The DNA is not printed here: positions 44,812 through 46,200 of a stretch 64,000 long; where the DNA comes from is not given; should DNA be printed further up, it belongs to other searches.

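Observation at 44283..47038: IPCT-like cytidylyltransferase convergent with an operon of a TIM-barrel sugar isomerase and an N-terminally extended CDP-alcohol phosphatidyltransferase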

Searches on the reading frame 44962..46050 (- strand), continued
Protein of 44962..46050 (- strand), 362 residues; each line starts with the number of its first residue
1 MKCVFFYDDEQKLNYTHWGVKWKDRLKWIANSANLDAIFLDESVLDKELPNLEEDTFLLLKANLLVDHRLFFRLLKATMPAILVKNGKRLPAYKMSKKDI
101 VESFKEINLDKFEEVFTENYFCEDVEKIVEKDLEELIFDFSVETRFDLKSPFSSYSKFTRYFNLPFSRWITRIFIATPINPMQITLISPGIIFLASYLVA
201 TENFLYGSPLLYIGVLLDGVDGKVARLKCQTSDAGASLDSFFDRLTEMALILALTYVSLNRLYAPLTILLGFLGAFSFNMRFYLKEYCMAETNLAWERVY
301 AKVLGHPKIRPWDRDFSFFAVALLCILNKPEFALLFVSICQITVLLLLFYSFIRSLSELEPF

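Call 59: search_protein_families(library=ncbifam, proteins=[L006:2238-3569:+, L006:3566-4441:+, L006:5762-6448:-, L004:5501-6886:-, L004:9312-10757:-, L006:964-2241:+], max_evalue=0.01)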
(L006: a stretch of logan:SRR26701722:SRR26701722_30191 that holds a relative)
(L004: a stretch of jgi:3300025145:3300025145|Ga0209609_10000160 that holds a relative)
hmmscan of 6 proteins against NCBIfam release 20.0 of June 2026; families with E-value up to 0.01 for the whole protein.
L006:2238-3569:+ (443 aa): 1 family
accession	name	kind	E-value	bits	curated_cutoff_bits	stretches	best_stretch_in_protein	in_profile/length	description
NF010496.0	PRK13915.1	equivalog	0.0013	17.9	262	0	33-220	23-206/307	glucosyl-3-phosphoglycerate synthase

L006:3566-4441:+ (291 aa): 18 families
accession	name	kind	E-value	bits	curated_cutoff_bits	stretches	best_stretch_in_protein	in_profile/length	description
TIGR02461.1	osmo_MPG_phos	equivalog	1.3e-68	231.5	244.35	2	3-172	1-170/227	mannosyl-3-phosphoglycerate phosphatase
TIGR01486.1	HAD-SF-IIB-MPGP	subfamily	1e-62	211.8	164.75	2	3-172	1-163/257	mannosyl-3-phosphoglycerate phosphatase family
NF011072.0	PRK14502.1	equivalog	5.4e-55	187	762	2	2-167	417-595/694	bifunctional mannosyl-3-phosphoglycerate synthase/mannosyl-3 phosphoglycerate phosphatase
NF001218.0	PRK00192.1-5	equivalog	2.3e-48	165.2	362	2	3-166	6-171/275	mannosyl-3-phosphoglycerate phosphatase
TIGR02463.1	MPGP_rel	hypoth_equivalog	1.1e-42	146.3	282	2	3-165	1-153/216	mannosyl-3-phosphoglycerate phosphatase-related protein YedP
NF001216.0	PRK00192.1-2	equivalog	1.1e-38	133.2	353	2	3-155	8-149/275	mannosyl-3-phosphoglycerate phosphatase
NF001217.0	PRK00192.1-4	equivalog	2.2e-37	129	373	2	4-173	11-169/265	mannosyl-3-phosphoglycerate phosphatase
NF002976.0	PRK03669.1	equivalog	8.1e-37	127.1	315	2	3-150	9-150/271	mannosyl-3-phosphoglycerate phosphatase-related protein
NF009342.0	PRK12702.1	equivalog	1.6e-31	109.7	596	1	1-287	1-291/302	mannosyl-3-phosphoglycerate phosphatase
NF001215.0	PRK00192.1-1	equivalog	1.4e-23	83.5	488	2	4-173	9-167/265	mannosyl-3-phosphoglycerate phosphatase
TIGR01484.1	HAD-SF-IIB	subfamily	1.2e-14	54.9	41.8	1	3-256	1-221/221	HAD-IIB family hydrolase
TIGR00099.1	Cof-subfamily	subfamily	4.2e-13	49.5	137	2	166-270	139-243/256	Cof-type HAD-IIB family hydrolase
TIGR01487.1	Pglycolate_arch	equivalog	2.7e-12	47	122.75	2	2-75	2-77/215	phosphoglycolate phosphatase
TIGR01482.1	SPP-subfamily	subfamily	1.7e-11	44.1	107.15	2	193-260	135-194/225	sucrose-phosphate phosphatase subfamily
NF002245.0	PRK01158.1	equivalog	3.7e-10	39.5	198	1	190-259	132-201/233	phosphoglycolate phosphatase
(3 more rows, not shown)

L006:5762-6448:- (228 aa): 18 families
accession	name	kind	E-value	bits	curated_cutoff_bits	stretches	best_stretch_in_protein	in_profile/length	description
NF010496.0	PRK13915.1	equivalog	3e-52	177.6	262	1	10-225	31-272/307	glucosyl-3-phosphoglycerate synthase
TIGR04182.1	glyco_TIGR04182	equivalog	5.8e-27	94.8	325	1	12-223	2-220/293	S-layer glycoprotein N-glycosyltransferase AglJ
TIGR04283.1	glyco_like_mftF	equivalog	1e-15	58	182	1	12-100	1-89/221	TIGR04283 family arsenosugar biosynthesis glycosyltransferase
NF040724.1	GpgS_Meth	equivalog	4.8e-13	48.7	700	1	36-218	90-297/402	glucosyl-3-phosphoglycerate synthase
TIGR03965.1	mycofact_glyco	equivalog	3.8e-10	39.2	280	1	9-101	73-172/467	mycofactocin biosynthesis glycosyltransferase MftF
TIGR03937.1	PgaC_IcaA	equivalog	5.8e-09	35.4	422.3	1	10-103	45-148/407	poly-beta-1,6-N-acetyl-D-glucosamine synthase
NF041391.1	DPhHxTase_Halo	equivalog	7.3e-09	34.9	375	1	19-198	4-186/213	dolichyl-phosphate hexose transferase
NF007482.0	PRK10073.1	equivalog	4.6e-08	32.4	423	1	10-120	6-121/334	glycosyltransferase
NF058614.1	PPMAGASynPpgS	equivalog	6.1e-08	32.4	370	1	13-93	3-86/226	polyprenyl-phospho-N-acetylgalactosaminyl synthase PpgS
NF041865.1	EpsU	equivalog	2.3e-07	30.2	700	1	11-98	40-137/394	exopolysaccharide biosynthesis GT2 family glycosyltransferase EpsU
NF007986.1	PRK10714.1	equivalog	2.9e-07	29.8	529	1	11-97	7-104/316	undecaprenyl-phosphate 4-deoxy-4-formamido-L-arabinose transferase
NF047683.1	TeichurnBiosyTuaG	equivalog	8.1e-07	28.9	400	1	10-95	6-98/252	teichuronic acid biosynthesis protein TuaG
NF045692.1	OglycostaseCruG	equivalog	1.1e-06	27.9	600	1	10-59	41-92/386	2'-O-glycosyltransferase CruG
NF041875.1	EPS_EpsD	equivalog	1.3e-06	28.1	370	1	12-97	1-93/325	exopolysaccharide biosynthesis glycosyltransferase EpsD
NF047588.1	GlcsyltransPgfSStrep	equivalog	1.7e-06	27.5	500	1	12-118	3-118/308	glycosyltransferase PgfS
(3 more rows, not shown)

L004:5501-6886:- (461 aa): 2 families
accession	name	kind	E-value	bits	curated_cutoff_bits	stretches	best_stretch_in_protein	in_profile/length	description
NF010496.0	PRK13915.1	equivalog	4e-29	101.7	262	1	163-358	100-277/307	glucosyl-3-phosphoglycerate synthase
NF040724.1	GpgS_Meth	equivalog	8e-15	54.6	700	1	143-320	100-273/402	glucosyl-3-phosphoglycerate synthase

L004:9312-10757:- (481 aa): 2 families
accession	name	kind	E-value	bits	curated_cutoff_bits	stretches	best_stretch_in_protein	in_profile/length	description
NF010496.0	PRK13915.1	equivalog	4.2e-06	26.1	262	1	161-258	27-128/307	glucosyl-3-phosphoglycerate synthase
TIGR04182.1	glyco_TIGR04182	equivalog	6.2e-05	22.5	325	1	168-256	3-82/293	S-layer glycoprotein N-glycosyltransferase AglJ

L006:964-2241:+ (425 aa): 3 families
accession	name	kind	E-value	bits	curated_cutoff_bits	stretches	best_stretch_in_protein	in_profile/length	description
NF041176.1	GlyK_Thmprot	equivalog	7.9e-64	216.4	550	1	15-422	3-393/397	glycerate 2-kinase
NF040791.1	gly_kin_Thpl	equivalog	5.3e-55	187.3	670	1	44-422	40-409/410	glycerate 2-kinase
TIGR00194.1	uvrC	equivalog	0.00041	19.2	285.45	1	14-102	419-502/574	excinuclease ABC subunit UvrC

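Call 65: predict_structure(alignment_id=A4)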
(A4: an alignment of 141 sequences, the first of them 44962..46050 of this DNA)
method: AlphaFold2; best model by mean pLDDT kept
length: 362 residues; sequences in the alignment: 141
mean_pLDDT: 92.5   pTM: 0.89
mean pLDDT of the five models: 92.5, 91.2, 91.0, 90.8, 90.8
residues with pLDDT >= 90: 292; 70-90: 55; 50-70: 14; < 50: 1
segments of 3 or more residues with pLDDT < 50: none
pLDDT, mean of each block of 10 residues (from residue 1): 97 93 96 96 96 96 94 94 94 93 87 92 84 91 69 77 95 97 98 99 98 97 96 95 97 98 97 97 93 86 81 91 98 98 94 85 53
secondary structure, 60 per line:
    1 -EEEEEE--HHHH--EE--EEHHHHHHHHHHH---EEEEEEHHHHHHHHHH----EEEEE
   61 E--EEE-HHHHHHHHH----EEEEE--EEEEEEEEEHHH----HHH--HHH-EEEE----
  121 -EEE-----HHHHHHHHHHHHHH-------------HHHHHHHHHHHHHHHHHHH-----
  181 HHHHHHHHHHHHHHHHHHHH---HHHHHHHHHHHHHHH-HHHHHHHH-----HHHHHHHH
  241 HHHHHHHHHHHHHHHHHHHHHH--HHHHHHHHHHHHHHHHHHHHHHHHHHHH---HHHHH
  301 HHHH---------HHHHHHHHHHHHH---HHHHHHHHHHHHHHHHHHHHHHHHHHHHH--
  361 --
elements in order: E2-7 H10-13 H22-32 E36-41 H42-51 E56-61 E64-66 H68-76 E81-85 E88-96 E113-116 E122-124 H130-143 H157-175 H181-200 H204-218 H220-227 H233-262 H265-292 H296-304 H314-326 H330-358

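Call 67: fold_search(model_id=the predicted structure, library=pdb)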
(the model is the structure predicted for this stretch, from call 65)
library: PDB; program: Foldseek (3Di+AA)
matches with E <= 10: 243; with E <= 0.001: 18
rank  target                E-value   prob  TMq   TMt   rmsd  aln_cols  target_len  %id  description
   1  4o6m_A                2.6e-13  1.00  0.70  0.76   4.5       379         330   21  Structure of AF2299, a CDP-alcohol phosphotransferase (CMP-bound) (released 2014-05-14)
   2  4o6n_A                3.0e-13  1.00  0.72  0.78   4.3       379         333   21  Structure of AF2299, a CDP-alcohol phosphotransferase (CDP-bound) (released 2014-05-14)
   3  4q7c_A                3.4e-13  1.00  0.71  0.76   4.5       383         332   20  Structure of AF2299, a CDP-alcohol phosphotransferase (released 2014-05-28)
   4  4o6m_B                9.4e-13  1.00  0.69  0.72   5.6       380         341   21  Structure of AF2299, a CDP-alcohol phosphotransferase (CMP-bound) (released 2014-05-14)
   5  4mnd                  6.5e-11  1.00  0.61  0.55   7.1       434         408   15  Crystal structure of Archaeoglobus fulgidus IPCT-DIPPS bifunctional membrane protein (released 2014-07-02)
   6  5d91                  1.8e-10  1.00  0.63  0.67   5.9       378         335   17  Structure of a phosphatidylinositolphosphate (PIP) synthase from Renibacterium Salmoninarum (released 2015-11-11)
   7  6wmv_C                2.2e-10  1.00  0.46  0.49   8.6       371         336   16  Structure of a phosphatidylinositol-phosphate synthase (PIPS) from Mycobacterium kansasii with evidence of substrate b (released 2020-05-27)
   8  5d92_A                8.4e-10  1.00  0.70  0.74   4.4       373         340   17  Structure of a phosphatidylinositolphosphate (PIP) synthase from Renibacterium Salmoninarum (released 2015-11-04)
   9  6wm5_C                1.0e-09  1.00  0.46  0.48   8.3       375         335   16  Structure of a phosphatidylinositol-phosphate synthase (PIPS) from Mycobacterium kansasii (released 2020-05-27)
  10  6wmv_A                1.5e-09  1.00  0.41  0.44  17.2       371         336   17  Structure of a phosphatidylinositol-phosphate synthase (PIPS) from Mycobacterium kansasii with evidence of substrate b (released 2020-05-27)
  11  6wm5_A                3.3e-09  1.00  0.43  0.46  17.3       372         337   18  Structure of a phosphatidylinositol-phosphate synthase (PIPS) from Mycobacterium kansasii (released 2020-05-27)
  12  5d92_B                3.7e-09  1.00  0.70  0.73   4.8       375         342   16  Structure of a phosphatidylinositolphosphate (PIP) synthase from Renibacterium Salmoninarum (released 2015-11-04)
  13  5d92_C                5.6e-09  1.00  0.65  0.70   5.1       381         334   15  Structure of a phosphatidylinositolphosphate (PIP) synthase from Renibacterium Salmoninarum (released 2015-11-04)
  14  6h5a_A                2.6e-04  1.00  0.41  0.68   4.5       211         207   16  Crystal structure of Mycobacterium tuberculosis phosphatidylinositol phosphate synthase (PgsA1) in complex with mangan (released 2019-05-15)
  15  6h53_B                3.9e-04  1.00  0.38  0.68   6.1       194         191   14  Crystal structure of Mycobacterium tuberculosis phosphatidylinositol phosphate synthase (PgsA1) in apo form (released 2019-05-15)
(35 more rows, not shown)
